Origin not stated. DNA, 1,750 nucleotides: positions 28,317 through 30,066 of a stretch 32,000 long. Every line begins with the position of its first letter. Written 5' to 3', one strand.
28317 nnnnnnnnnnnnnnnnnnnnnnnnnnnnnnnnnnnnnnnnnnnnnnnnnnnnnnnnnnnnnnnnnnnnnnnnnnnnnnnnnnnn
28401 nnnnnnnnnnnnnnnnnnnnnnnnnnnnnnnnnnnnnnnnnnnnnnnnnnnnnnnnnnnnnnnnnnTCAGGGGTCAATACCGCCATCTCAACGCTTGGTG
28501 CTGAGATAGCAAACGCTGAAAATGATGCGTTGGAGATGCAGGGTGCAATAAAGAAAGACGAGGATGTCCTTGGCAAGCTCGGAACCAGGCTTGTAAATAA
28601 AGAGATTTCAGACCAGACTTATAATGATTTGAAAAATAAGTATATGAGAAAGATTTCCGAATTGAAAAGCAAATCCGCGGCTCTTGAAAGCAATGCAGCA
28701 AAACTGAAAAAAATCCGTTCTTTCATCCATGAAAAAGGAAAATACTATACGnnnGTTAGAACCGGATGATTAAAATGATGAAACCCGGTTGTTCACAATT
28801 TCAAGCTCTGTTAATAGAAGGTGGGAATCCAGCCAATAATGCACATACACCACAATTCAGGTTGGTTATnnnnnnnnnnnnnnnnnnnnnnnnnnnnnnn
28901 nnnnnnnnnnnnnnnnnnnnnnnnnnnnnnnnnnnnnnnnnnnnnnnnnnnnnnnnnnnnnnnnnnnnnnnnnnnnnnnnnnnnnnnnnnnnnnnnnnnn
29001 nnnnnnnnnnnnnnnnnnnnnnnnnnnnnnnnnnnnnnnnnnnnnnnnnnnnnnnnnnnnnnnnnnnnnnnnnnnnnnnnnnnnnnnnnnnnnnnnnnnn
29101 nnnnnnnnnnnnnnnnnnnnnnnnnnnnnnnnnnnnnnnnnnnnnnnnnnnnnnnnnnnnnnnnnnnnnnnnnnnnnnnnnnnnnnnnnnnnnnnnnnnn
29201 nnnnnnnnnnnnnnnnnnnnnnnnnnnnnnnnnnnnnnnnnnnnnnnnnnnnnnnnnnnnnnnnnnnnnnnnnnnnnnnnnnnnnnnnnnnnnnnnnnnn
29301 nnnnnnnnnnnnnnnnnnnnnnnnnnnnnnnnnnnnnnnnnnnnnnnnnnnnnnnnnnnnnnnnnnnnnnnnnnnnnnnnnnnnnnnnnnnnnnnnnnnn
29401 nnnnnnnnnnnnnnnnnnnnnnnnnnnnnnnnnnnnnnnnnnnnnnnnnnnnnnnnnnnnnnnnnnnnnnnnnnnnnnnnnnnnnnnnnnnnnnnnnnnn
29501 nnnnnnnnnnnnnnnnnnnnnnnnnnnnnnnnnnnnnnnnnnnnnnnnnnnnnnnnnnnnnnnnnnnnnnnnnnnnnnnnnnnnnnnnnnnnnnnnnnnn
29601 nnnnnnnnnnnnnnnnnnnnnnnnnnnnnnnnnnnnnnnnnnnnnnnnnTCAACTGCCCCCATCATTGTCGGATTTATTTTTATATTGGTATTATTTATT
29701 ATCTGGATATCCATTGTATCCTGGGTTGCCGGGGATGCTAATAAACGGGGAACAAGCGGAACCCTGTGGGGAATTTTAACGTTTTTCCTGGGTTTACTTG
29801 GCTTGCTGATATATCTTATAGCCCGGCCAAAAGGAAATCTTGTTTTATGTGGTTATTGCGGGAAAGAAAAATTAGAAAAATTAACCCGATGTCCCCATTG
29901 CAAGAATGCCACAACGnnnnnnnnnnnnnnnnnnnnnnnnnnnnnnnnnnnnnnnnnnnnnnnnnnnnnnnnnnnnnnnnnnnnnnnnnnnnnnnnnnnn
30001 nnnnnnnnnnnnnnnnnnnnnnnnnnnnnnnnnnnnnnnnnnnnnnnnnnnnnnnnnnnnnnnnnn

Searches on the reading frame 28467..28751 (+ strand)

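Call 48: search_protein_families(library=pfam, proteins=[window:28467-28751:+], max_evalue=10)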
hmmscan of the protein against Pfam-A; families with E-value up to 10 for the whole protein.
seq(95 aa): 2 families
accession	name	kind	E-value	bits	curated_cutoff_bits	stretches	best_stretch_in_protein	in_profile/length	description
PF16888.10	YwqH-like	-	0.013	16.2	33.7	1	56-89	5-38/123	YwqH-like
PF11083.13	Relaxase_C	-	0.013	16.1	30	1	42-88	13-60/125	C-terminal helical hairpin domain from relaxase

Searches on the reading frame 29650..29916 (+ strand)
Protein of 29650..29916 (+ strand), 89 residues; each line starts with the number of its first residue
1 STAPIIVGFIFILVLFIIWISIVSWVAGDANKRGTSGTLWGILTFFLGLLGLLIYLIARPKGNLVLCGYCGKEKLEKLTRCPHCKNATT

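Call 48: search_protein_families(library=pfam, proteins=[window:29650-29916:+], max_evalue=10)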
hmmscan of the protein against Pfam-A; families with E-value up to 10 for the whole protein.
seq(89 aa): 11 families
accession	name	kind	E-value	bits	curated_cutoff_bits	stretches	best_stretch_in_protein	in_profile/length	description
PF13248.11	Zn_ribbon_3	-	0.024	14.5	27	2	79-86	3-10/26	zinc-ribbon domain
PF13920.12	zf-C3HC4_3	-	0.056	13.7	27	1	61-87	20-45/49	Zinc finger, C3HC4 type (RING finger)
PF13396.11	PLDc_N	-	0.057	13.8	23.3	1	17-59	1-41/42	Phospholipase_D-nuclease N-terminal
PF01753.24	zf-MYND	-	0.088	13.3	22.7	1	67-87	1-20/39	MYND finger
PF24460.1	DUF7575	-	0.12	12.2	28.5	1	79-86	4-11/28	Domain of unknown function (DUF7575)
PF01284.28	MARVEL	-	0.13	12.7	32.8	1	9-58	14-63/135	Membrane-associating domain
PF14110.11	DUF4282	-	0.14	13.2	27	1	3-57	9-62/86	Domain of unknown function (DUF4282)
PF03408.20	Foamy_virus_ENV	-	0.79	7.8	27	1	4-30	955-980/982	Foamy virus envelope protein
PF05545.16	FixQ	-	1.3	9.5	29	1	39-56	12-29/49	Cbb3-type cytochrome oxidase component FixQ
PF09788.14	Tmemb_55A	-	7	6.2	30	1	59-86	145-177/248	Transmembrane protein 55A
PF25184.1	YxzE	-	9.6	7.8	40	1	8-35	6-33/65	YxzE-like putative bacteriocin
